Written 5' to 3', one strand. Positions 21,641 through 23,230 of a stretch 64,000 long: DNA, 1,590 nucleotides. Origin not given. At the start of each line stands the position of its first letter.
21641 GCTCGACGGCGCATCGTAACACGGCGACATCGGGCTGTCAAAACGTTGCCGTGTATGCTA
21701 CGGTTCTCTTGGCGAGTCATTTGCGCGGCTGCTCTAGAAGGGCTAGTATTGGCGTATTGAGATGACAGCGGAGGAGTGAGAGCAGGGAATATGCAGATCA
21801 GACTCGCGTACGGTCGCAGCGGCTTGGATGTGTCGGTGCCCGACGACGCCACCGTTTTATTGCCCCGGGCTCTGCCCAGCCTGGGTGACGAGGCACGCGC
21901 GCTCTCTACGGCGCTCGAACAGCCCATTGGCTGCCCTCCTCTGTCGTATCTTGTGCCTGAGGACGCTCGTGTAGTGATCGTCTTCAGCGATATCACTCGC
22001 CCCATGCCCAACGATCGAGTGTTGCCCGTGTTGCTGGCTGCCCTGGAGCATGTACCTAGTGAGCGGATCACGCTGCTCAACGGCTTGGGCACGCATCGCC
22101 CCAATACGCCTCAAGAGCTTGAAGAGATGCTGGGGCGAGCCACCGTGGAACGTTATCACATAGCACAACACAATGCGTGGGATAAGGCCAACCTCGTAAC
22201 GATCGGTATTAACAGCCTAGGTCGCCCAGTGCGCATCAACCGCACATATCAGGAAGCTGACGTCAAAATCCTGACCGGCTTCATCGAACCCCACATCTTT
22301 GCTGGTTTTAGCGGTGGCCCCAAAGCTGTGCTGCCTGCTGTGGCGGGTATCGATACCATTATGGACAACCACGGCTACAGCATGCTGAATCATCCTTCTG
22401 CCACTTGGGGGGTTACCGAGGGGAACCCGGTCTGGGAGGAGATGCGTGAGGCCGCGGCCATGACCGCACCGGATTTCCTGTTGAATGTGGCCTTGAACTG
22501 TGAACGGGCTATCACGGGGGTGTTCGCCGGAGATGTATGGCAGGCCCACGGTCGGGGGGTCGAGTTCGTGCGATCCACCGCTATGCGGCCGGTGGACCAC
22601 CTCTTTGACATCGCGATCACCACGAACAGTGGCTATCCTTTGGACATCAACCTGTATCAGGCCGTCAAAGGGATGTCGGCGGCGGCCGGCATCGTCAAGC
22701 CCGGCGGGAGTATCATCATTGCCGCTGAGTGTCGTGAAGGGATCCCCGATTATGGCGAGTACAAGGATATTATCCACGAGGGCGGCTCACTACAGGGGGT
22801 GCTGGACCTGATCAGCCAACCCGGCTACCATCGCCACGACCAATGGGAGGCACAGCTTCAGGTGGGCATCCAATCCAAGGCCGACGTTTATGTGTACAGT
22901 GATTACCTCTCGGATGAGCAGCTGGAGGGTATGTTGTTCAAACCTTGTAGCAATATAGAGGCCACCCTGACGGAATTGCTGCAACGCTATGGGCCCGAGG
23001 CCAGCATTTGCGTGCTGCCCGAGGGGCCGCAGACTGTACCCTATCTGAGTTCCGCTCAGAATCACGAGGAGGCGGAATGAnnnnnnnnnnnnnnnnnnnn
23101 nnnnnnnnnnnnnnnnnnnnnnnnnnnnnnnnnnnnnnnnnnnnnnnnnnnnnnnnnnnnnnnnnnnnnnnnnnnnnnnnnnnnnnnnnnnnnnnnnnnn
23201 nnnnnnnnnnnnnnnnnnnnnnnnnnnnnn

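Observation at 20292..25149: Nickel-pincer racemase LarA translationally coupled to a GH20 hydrolase, divergent from an MFS transporter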

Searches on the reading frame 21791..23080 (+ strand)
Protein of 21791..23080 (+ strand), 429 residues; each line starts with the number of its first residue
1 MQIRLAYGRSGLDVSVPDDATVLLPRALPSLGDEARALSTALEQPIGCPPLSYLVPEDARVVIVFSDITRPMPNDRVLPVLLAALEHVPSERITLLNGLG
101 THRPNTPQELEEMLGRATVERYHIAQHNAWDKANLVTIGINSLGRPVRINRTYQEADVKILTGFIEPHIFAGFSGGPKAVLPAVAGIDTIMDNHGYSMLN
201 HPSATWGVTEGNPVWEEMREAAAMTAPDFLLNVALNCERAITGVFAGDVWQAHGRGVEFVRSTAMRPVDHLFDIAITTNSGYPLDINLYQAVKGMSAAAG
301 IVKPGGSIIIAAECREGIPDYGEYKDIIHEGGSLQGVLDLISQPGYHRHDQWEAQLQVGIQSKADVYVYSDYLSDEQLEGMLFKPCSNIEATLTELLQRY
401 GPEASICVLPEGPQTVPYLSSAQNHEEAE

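Call 8: search_protein_families(library=pfam, proteins=[window:21791-23080:+])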
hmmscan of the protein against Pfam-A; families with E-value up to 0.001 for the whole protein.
window:21791-23080:+ (429 aa): 2 families
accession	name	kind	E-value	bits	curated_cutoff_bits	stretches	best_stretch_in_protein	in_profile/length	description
PF09861.14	Lar_N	-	3.9e-62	209.5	23.3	1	7-207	1-204/204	Lactate racemase N-terminal domain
PF21113.2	LarA_C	-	2.3e-28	99.5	25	1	273-412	7-147/152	Lactate racemase C-terminal domain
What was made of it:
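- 21791..23080 (+): larA: a nickel-pincer-nucleotide-dependent 2-hydroxy-acid racemase of the lactate/short-chain type (429 aa). Lar_N 209.5 bits and LarA_C 99.5 bits (call 8).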

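Call 9: search_protein_families(library=ncbifam, proteins=[window:21791-23080:+])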
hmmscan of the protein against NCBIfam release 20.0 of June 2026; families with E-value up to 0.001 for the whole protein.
window:21791-23080:+ (429 aa): 6 families
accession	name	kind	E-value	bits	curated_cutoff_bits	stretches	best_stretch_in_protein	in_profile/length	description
NF033504.2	Ni_dep_LarA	equivalog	2.6e-145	484.4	460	1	2-418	1-421/422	nickel-dependent lactate racemase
NF052593.1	NPN_racem_MAR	equivalog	1.2e-109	366.7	500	1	3-418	1-414/415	nickel-dependent malate racemase, LarAH6 family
NF052595.1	NPN_LarAH5_MAR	equivalog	4.9e-96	322.2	462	1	3-418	1-414/415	nickel-dependent malate racemase, LarAH5 family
NF052525.1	NPN_LarAH10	equivalog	4e-87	292.7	540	1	2-417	2-425/426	NPN-dependent 2-hydroxyacid racemase, LarAH10 family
NF052592.1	LarAH_14_15_16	equivalog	8.5e-20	70.6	740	1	15-202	24-218/520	NPN-dependent hydroxyacid isomerase, LarAH14/15/16 family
NF052594.1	NPN_18_hexonate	equivalog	1.5e-06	27.2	500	1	58-272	24-254/411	nickel-dependent putative hexonate epimerase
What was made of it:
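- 21791..23080 (+): NCBIfam NF033504 scores 484.4 against a cut-off of 460 (call 9).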

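Call 12: find_homologous_proteins(query=window:21791-23080:+)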
Query window:21791-23080:+ (429 aa): 8000 proteins with E <= 0.001 among 8000 candidates; the best 120 are listed.
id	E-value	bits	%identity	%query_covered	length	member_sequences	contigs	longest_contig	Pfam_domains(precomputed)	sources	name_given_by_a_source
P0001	2.8e-290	980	100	100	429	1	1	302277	PF21113.3,PF09861.15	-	-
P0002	1.2e-200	685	69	98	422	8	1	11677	PF21113.3,PF09861.15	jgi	-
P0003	1.4e-197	675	70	98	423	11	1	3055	PF21113.3,PF09861.15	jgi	-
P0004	1.4e-196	672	69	98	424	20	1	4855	PF21113.3,PF09861.15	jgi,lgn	-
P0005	4.5e-195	667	69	98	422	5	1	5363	PF21113.3,PF09861.15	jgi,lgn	jgi:nickel-dependent lactate racemase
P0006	7.0e-195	666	69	98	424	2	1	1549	PF21113.3,PF09861.15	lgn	-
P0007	2.3e-194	664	70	98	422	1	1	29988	PF21113.3,PF09861.15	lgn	-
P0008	1.7e-193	661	68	98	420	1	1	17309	PF21113.3,PF09861.15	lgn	-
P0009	1.7e-192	658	67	98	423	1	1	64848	PF21113.3,PF09861.15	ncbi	ncbi:MAG: nickel-dependent lactate racemase [Anaerolineae bacterium]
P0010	3.3e-192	657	69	98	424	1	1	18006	PF21113.3,PF09861.15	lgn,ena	-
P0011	1.1e-190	652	69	97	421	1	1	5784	PF21113.3,PF09861.15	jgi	jgi:nickel-dependent lactate racemase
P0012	1.9e-190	651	67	99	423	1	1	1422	PF21113.3,PF09861.15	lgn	-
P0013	2.2e-190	651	68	98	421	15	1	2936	PF21113.3,PF09861.15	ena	-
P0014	1.3e-189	649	67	99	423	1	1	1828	PF21113.3,PF09861.15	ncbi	-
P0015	5.5e-189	647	67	98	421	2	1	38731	PF21113.3,PF09861.15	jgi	-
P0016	6.5e-189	646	67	98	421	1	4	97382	PF21113.3,PF09861.15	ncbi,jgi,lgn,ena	ncbi:MAG: nickel-dependent lactate racemase [Anaerolineae bacterium]|jgi:nickel-dependent lactate ra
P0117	2.7e-169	582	61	98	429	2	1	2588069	PF21113.3,PF09861.15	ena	-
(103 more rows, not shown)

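Call 14: find_related_loci(query=window:21791-23080:+, collection=genome_contigs, flank=10000)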
Query window:21791-23080:+ (429 aa) in genome_contigs; peptide patterns used: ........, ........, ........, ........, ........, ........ (x = any residue, [..] = any of these).
50 stretches matched a pattern; 2 encode a relative of the query (tblastn E <= 1e-3); 2 distinct loci.
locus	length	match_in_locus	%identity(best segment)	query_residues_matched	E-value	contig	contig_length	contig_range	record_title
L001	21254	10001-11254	35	2-418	2e-62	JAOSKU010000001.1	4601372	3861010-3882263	MAG: Thermoleophilia bacterium isolate FR_37 FR-Thermoleophilia-1_s1, whole genome shotgun sequence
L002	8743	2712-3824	32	36-407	6e-48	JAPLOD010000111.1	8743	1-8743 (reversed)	MAG: Planctomycetota bacterium isolate LacPavin_0920_SED3_MAG_65_12 LacPavin_0920_SED3_scaffold_4505381, whole genome sh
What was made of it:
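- Tried and rejected: A single-protein scan of species genomes with LarA found only two distant hits (call 14).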

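Call 16: find_related_loci(query=A1, collection=genome_contigs, flank=10000)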
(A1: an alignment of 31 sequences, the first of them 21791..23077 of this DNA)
Query A1 (429 aa) in genome_contigs; peptide patterns used: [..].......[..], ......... (x = any residue, [..] = any of these).
599 stretches matched a pattern (row limit reached: there are more); 595 encode a relative of the query (tblastn E <= 1e-3); the best 80 are kept; 80 distinct loci.
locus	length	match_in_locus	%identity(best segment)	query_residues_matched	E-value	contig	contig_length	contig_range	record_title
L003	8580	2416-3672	69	1-419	0e+0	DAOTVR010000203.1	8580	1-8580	MAG TPA_asm: Anaerolineae bacterium isolate H111_70 k127_686850, whole genome shotgun sequence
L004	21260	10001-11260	61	1-419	2e-175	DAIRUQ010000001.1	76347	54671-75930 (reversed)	MAG TPA_asm: Chloroflexota bacterium isolate CTOTU19826 NODE_286_length_76347_cov_7.305746, whole genome shotgun sequenc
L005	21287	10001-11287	60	1-427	4e-172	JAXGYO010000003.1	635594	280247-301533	MAG: Anaerolineae bacterium isolate AnMBR.bin515 bin515_3, whole genome shotgun sequence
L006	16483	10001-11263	62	1-420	4e-172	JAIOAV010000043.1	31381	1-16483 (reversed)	MAG: Chloroflexota bacterium isolate S1bins97 c_000000000043, whole genome shotgun sequence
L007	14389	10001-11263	60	1-419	1e-169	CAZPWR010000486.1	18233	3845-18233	MAG TPA_asm: uncultured Anaerolineae bacterium isolate binchicken_co25_129 genome assembly, contig: k141_146018, whole g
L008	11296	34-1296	59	1-419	5e-169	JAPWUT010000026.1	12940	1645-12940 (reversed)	MAG: Anaerolineae bacterium isolate RSWS10 scaffold_921_c1, whole genome shotgun sequence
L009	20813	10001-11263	60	1-419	4e-168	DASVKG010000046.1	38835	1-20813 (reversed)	MAG TPA_asm: Anaerolineales bacterium isolate SMAG_U3040 k141_652355, whole genome shotgun sequence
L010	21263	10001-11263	59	1-419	1e-167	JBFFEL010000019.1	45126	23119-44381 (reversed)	MAG: Anaerolineales bacterium isolate Mix_mud13.2021.11.71 k141_1012421_length_45126_cov_11.9880, whole genome shotgun s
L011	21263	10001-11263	62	1-419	4e-167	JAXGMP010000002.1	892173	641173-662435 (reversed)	MAG: Anaerolineae bacterium isolate AnMBR.bin235 bin235_2, whole genome shotgun sequence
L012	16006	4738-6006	60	1-422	7e-167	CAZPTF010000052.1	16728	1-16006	MAG TPA_asm: uncultured Anaerolineae bacterium isolate SRP241326_co3_194 genome assembly, contig: NODE_4501_length_16728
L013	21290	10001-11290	60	1-427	2e-166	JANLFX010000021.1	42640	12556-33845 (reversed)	MAG: Anaerolineae bacterium isolate A05DMB24 NODE_21_length_42640_cov_9.411953, whole genome shotgun sequence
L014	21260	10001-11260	60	3-420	1e-165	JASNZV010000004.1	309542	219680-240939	MAG: Caldilineaceae bacterium isolate CHLO-10 HKU-EGSB-CHLO-10_4, whole genome shotgun sequence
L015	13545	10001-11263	59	1-418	4e-164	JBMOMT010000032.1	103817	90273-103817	MAG: Chloroflexota bacterium isolate Betzabe_MAG057 MAG057_32, whole genome shotgun sequence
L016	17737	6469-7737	57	1-421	2e-163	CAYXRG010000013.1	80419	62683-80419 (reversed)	MAG TPA_asm: uncultured Caldilineaceae bacterium isolate SRP241326_co3_338 genome assembly, contig: NODE_540_length_8041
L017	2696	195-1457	58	1-419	1e-173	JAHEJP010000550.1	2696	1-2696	MAG: Chloroflexota bacterium isolate Ww555 NODE_216869_length_2696_cov_6.536311, whole genome shotgun sequence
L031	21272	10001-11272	57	1-421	1e-156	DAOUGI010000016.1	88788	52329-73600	MAG TPA_asm: Anaerolineae bacterium isolate R44_137 k83_4518447, whole genome shotgun sequence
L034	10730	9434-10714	57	1-420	3e-156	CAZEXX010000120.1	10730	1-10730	MAG TPA_asm: uncultured Anaerolineales bacterium isolate SRP191223_co2_261 genome assembly, contig: NODE_5184_length_107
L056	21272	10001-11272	53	1-423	2e-149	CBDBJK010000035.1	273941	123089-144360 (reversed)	MAG: Dehalococcoidia bacterium isolate faae4e5b-80d9-4cfe-9cbd-97dc395bf251 genome assembly, contig: contig_35, whole ge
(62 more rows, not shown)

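Call 30: search_solved_structures(query=window:21791-23077:+, max_evalue=0.001, show_alignments=3)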
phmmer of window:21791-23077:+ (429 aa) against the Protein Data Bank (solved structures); distinct sequences matched with E-value up to 0.001: 10.
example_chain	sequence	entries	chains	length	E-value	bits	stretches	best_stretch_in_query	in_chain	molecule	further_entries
9eid_A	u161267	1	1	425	5.9e-85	288.9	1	3-419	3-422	A broad-substrate spectrum lactate racemase A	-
9eia_A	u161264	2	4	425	6.9e-85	288.7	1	3-419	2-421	A broad-substrate spectrum lactate racemase A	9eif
2yjg_A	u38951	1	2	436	2.2e-67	231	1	3-425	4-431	LACTATE RACEMASE APOPROTEIN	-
6c1w_A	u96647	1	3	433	1.1e-66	228.7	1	34-416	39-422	Lactate racemase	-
5huq_A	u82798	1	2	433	1.1e-66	228.7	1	34-416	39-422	Lactate racemization operon protein LarA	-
8ezf_B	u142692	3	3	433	4.8e-66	226.6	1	34-416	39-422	Lactate racemase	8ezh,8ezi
6d6z_A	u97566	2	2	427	2.4e-65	224.2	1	2-423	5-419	Malate racemase Mar2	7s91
9q2u_A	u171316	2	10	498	1.9e-14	56.6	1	13-194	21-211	Lactate racemase A | LarA-like nickel-pincer nucleotide cofactor-utilizing enzyme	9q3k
9q3j_A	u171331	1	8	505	2.9e-09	39.5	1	7-203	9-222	DUF2088 domain-containing protein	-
4nar_A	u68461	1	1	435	6.4e-05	25.2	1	60-223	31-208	Putative uronate isomerase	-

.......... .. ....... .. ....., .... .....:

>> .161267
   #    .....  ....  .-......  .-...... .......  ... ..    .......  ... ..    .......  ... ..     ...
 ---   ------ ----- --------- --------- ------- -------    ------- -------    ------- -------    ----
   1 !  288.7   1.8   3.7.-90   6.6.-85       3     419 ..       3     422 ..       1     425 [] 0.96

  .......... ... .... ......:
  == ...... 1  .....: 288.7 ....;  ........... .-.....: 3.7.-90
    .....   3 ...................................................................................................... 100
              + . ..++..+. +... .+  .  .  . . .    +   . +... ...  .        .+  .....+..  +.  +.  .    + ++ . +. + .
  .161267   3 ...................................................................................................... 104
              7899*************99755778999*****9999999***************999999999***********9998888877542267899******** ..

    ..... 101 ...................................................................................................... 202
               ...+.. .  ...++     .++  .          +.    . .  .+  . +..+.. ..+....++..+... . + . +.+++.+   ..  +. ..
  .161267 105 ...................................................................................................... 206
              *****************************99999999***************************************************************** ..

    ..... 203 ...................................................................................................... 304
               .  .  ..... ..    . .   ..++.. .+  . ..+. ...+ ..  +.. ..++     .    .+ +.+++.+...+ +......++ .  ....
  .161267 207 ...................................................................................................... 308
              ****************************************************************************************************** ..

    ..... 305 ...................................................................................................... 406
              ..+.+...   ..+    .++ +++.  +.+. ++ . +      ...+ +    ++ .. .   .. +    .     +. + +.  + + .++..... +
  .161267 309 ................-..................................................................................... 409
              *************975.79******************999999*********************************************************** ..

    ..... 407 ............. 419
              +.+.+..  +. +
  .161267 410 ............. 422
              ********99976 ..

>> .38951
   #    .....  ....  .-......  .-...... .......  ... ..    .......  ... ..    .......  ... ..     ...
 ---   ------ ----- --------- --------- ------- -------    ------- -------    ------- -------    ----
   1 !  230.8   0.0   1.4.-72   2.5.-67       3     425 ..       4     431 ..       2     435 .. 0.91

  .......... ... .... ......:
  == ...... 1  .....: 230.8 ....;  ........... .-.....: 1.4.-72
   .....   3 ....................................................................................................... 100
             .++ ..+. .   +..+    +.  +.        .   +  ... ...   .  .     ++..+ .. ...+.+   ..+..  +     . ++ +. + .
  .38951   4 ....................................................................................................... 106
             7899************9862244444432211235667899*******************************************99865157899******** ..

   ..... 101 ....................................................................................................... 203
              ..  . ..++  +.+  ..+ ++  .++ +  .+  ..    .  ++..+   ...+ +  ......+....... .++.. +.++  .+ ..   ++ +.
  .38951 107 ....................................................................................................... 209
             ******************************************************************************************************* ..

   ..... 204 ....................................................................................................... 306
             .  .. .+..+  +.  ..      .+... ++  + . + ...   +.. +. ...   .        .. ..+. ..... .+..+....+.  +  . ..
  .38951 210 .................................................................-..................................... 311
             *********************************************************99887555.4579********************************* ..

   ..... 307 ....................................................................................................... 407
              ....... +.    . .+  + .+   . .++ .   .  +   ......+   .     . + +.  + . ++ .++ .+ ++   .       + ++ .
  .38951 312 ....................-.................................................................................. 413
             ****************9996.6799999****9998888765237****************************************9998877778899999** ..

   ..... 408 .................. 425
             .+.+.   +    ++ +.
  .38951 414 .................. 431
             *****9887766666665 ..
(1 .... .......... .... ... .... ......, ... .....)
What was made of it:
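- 21791..23080 (+): The best PDB match is I. pallida LarA 9eid at 289 bits (call 30).
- Closest known: LarA from Isosphaera pallida. Same: It is the best solved-structure match (289 bits, full length; call 30).
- Closest known: Lactate racemase LarA of Lactiplantibacillus plantarum. Same: It scores 229-231 bits against both structures (call 30).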

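Call 47: search_protein_families(library=pfam, alignment_id=A3, max_evalue=0.00001)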
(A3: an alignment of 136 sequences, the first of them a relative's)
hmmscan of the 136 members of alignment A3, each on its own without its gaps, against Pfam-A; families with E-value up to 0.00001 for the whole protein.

A. member 1, L003:2000-2374:+ (124 aa): 1 family
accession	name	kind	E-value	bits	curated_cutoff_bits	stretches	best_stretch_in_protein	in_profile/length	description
PF06803.17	DUF1232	-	3.8e-10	39.8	23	1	44-74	6-36/37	Protein of unknown function (DUF1232)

B. families by the number of members that match (of 136 scanned): 187 families (the first 25 are shown)
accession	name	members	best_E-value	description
PF02913.24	FAD-oxidase_C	5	1.1e-60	FAD linked oxidases, C-terminal domain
PF01565.28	FAD_binding_4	5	6.4e-42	FAD binding domain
PF00248.27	Aldo_ket_red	3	3.7e-77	Aldo/keto reductase family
PF08450.18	SGL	3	5.2e-77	SMP-30/Gluconolactonase/LRE-like region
PF01663.27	Phosphodiest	3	8.3e-40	Type I phosphodiesterase / nucleotide pyrophosphatase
PF00072.30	Response_reg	3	2.2e-33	Response regulator receiver domain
PF01261.30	AP_endonuc_2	3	4.4e-29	Xylose isomerase-like TIM barrel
PF00246.29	Peptidase_M14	2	6.3e-64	Zinc carboxypeptidase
PF13561.12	adh_short_C2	2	1.7e-61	Enoyl-(Acyl carrier protein) reductase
PF00106.31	adh_short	2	6.6e-51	short chain dehydrogenase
PF00884.28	Sulfatase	2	5.5e-48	Sulfatase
PF00990.26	GGDEF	2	1.4e-40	Diguanylate cyclase, GGDEF domain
PF09084.16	NMT1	2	3.9e-40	NMT1/THI5 like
PF00465.25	Fe-ADH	2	1.8e-32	Iron-containing alcohol dehydrogenase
PF13669.12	Glyoxalase_4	2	3.9e-30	Glyoxalase/Bleomycin resistance protein/Dioxygenase superfamily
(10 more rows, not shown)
